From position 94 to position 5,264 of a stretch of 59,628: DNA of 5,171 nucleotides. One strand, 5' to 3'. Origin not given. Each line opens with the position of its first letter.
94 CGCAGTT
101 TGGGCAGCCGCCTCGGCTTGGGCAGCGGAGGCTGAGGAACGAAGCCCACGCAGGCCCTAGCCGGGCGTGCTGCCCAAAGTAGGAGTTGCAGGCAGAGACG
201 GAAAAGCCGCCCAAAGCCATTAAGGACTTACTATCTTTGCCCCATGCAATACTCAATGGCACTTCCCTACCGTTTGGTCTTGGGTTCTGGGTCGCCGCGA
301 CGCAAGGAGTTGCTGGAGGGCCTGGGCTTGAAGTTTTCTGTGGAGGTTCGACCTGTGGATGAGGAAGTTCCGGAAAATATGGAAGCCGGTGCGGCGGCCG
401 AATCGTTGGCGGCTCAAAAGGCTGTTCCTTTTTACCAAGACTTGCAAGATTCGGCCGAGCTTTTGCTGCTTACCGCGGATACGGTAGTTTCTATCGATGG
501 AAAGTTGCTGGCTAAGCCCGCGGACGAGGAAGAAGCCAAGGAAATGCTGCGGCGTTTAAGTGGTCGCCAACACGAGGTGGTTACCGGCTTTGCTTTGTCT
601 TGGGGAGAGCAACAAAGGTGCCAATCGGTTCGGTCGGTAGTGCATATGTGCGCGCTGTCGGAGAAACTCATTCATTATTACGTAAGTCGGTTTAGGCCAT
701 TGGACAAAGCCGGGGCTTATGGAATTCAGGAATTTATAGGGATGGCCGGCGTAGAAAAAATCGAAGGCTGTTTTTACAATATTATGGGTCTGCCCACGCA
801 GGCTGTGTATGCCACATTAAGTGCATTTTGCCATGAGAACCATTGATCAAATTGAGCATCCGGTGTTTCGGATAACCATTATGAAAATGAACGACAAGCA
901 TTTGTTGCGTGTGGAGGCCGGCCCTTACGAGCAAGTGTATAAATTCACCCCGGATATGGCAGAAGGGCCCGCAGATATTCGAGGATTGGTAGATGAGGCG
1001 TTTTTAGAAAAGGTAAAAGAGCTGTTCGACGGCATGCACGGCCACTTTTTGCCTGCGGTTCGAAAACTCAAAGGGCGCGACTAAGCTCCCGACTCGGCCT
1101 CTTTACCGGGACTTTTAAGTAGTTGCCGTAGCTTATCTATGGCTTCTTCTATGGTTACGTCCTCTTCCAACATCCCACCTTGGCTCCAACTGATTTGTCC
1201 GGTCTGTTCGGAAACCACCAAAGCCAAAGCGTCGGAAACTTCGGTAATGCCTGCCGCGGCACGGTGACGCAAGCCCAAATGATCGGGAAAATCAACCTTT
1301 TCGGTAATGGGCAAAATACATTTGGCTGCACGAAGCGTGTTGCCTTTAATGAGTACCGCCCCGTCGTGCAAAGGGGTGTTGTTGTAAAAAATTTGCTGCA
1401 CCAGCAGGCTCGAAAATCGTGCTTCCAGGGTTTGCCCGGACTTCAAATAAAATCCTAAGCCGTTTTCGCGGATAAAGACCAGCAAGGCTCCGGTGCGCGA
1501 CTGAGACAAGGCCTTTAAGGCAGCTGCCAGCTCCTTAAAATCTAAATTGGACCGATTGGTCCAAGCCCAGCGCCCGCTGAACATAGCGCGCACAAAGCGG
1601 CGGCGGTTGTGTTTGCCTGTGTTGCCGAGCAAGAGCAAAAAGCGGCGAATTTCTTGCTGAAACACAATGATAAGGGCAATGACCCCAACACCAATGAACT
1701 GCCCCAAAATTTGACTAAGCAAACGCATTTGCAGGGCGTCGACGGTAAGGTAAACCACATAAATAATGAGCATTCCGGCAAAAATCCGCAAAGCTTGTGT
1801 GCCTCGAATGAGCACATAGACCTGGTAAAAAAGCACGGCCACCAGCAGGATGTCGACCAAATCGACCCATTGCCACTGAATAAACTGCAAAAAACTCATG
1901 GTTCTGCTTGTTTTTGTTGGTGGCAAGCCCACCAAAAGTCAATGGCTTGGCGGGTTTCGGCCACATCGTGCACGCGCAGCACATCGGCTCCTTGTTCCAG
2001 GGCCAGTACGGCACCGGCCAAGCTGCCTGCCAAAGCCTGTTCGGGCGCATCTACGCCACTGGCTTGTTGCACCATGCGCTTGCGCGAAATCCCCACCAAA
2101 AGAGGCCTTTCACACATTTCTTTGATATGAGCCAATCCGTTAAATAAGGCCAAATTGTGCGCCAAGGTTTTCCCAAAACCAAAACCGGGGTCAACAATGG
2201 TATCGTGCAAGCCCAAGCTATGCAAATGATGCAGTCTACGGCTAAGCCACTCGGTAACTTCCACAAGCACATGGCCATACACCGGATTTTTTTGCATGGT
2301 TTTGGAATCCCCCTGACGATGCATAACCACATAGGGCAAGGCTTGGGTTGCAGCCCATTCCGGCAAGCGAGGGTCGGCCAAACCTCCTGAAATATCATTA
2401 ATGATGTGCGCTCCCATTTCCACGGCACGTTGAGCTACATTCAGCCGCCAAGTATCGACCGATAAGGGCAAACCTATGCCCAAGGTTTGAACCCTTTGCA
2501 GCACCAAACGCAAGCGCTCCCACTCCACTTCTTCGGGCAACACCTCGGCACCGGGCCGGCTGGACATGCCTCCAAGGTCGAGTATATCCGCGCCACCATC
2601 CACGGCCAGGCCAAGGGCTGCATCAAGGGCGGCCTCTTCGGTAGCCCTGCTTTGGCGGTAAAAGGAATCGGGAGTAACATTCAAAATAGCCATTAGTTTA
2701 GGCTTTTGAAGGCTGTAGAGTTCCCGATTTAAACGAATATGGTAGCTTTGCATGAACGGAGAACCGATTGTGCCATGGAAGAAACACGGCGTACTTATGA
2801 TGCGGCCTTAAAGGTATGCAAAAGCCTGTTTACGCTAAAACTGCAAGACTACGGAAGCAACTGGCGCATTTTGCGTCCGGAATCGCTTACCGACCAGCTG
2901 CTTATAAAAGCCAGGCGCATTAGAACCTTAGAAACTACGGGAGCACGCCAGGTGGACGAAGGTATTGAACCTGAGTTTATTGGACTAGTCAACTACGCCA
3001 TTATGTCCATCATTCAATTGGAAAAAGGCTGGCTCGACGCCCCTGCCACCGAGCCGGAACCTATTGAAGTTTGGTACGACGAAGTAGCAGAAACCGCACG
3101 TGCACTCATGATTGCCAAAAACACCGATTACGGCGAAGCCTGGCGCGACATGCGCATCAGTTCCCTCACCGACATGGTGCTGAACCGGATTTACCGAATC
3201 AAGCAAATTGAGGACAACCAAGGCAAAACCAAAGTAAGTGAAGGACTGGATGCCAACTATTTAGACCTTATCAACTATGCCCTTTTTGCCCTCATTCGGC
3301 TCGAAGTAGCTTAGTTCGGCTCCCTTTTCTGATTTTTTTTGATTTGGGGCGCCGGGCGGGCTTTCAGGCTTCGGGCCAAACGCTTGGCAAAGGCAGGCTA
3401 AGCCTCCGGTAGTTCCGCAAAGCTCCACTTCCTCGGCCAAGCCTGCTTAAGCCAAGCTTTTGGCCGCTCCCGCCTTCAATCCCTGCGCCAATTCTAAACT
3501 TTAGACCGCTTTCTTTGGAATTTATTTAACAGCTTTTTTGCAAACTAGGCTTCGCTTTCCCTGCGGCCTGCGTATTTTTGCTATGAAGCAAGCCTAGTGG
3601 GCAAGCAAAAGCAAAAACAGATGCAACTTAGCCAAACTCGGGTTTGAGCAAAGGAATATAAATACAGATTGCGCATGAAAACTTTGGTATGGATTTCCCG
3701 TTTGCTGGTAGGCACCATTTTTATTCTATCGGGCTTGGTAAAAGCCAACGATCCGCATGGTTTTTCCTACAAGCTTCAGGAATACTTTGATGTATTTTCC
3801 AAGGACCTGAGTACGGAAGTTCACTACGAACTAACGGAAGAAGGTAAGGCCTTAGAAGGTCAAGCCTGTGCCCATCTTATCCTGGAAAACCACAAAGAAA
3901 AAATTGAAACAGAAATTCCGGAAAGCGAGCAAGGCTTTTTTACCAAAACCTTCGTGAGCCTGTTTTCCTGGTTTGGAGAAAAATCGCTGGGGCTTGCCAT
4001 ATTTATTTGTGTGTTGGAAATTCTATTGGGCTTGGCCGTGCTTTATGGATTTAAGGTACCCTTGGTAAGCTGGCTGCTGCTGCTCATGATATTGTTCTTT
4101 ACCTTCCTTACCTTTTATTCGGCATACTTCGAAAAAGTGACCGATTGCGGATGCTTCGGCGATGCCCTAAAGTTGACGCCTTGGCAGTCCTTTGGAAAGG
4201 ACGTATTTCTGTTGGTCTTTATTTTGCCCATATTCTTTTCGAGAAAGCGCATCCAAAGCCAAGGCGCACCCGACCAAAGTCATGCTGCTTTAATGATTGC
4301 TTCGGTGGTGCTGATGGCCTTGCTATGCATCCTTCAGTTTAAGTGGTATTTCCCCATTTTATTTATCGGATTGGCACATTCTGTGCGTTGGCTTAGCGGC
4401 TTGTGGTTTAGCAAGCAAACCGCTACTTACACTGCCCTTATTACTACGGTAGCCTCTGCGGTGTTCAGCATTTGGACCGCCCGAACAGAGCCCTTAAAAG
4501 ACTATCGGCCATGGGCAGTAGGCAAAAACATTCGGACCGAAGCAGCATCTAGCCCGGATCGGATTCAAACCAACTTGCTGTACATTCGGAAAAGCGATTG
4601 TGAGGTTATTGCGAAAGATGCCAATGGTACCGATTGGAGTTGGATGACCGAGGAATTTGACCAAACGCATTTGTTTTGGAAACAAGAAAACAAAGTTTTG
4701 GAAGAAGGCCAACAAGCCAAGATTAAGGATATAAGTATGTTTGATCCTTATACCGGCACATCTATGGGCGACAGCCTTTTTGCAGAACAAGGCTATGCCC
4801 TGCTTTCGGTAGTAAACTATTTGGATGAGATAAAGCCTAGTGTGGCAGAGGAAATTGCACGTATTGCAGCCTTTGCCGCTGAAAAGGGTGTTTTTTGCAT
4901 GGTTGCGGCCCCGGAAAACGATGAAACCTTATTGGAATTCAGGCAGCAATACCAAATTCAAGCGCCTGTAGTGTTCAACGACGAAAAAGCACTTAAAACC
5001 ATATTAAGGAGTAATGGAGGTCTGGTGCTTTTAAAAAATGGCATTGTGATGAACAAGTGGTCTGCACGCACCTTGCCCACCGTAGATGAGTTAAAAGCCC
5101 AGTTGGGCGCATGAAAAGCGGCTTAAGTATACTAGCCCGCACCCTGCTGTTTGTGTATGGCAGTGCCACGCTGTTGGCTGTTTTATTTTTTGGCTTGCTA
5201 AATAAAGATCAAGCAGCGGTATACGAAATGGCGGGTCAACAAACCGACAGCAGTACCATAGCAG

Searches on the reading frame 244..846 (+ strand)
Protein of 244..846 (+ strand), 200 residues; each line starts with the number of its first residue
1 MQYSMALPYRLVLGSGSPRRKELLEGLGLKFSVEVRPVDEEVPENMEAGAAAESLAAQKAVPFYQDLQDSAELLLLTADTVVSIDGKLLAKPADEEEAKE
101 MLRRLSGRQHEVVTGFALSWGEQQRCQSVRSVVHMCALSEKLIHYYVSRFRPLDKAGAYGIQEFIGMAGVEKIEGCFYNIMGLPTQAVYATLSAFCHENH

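Call 69: search_protein_families(library=pfam, proteins=[window:244-846:+], max_evalue=0.00001)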
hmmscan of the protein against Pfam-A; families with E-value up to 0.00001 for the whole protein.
window:244-846:+ (200 aa): 1 family
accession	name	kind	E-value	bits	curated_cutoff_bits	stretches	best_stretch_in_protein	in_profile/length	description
PF02545.19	Maf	-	8.4e-54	182.5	27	1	10-194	1-186/187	Maf-like protein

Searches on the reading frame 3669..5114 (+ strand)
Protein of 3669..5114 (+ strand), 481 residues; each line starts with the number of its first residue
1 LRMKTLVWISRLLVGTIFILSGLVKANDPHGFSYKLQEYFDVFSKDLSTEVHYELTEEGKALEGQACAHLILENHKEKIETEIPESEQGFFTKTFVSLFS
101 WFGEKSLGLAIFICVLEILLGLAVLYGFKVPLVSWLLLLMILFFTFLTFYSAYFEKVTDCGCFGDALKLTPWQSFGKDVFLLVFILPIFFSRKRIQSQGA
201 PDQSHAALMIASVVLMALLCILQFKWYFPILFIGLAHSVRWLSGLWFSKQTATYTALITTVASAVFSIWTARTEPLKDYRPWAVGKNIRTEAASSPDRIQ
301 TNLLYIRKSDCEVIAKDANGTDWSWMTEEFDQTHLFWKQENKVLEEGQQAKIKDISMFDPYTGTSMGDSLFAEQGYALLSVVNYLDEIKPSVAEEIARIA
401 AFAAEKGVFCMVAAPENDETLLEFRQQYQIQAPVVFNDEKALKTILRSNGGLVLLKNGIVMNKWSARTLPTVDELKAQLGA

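Call 14: search_protein_families(library=pfam, proteins=[window:3669-5114:+])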
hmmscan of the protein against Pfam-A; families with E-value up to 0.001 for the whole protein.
window:3669-5114:+ (481 aa): 2 families
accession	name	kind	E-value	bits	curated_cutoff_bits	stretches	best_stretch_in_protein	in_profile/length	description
PF07291.16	MauE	-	2e-15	57.7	27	1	101-186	39-124/128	Methylamine utilisation protein MauE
PF07681.17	DoxX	-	0.00036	21.6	23.6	0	100-147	35-82/85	DoxX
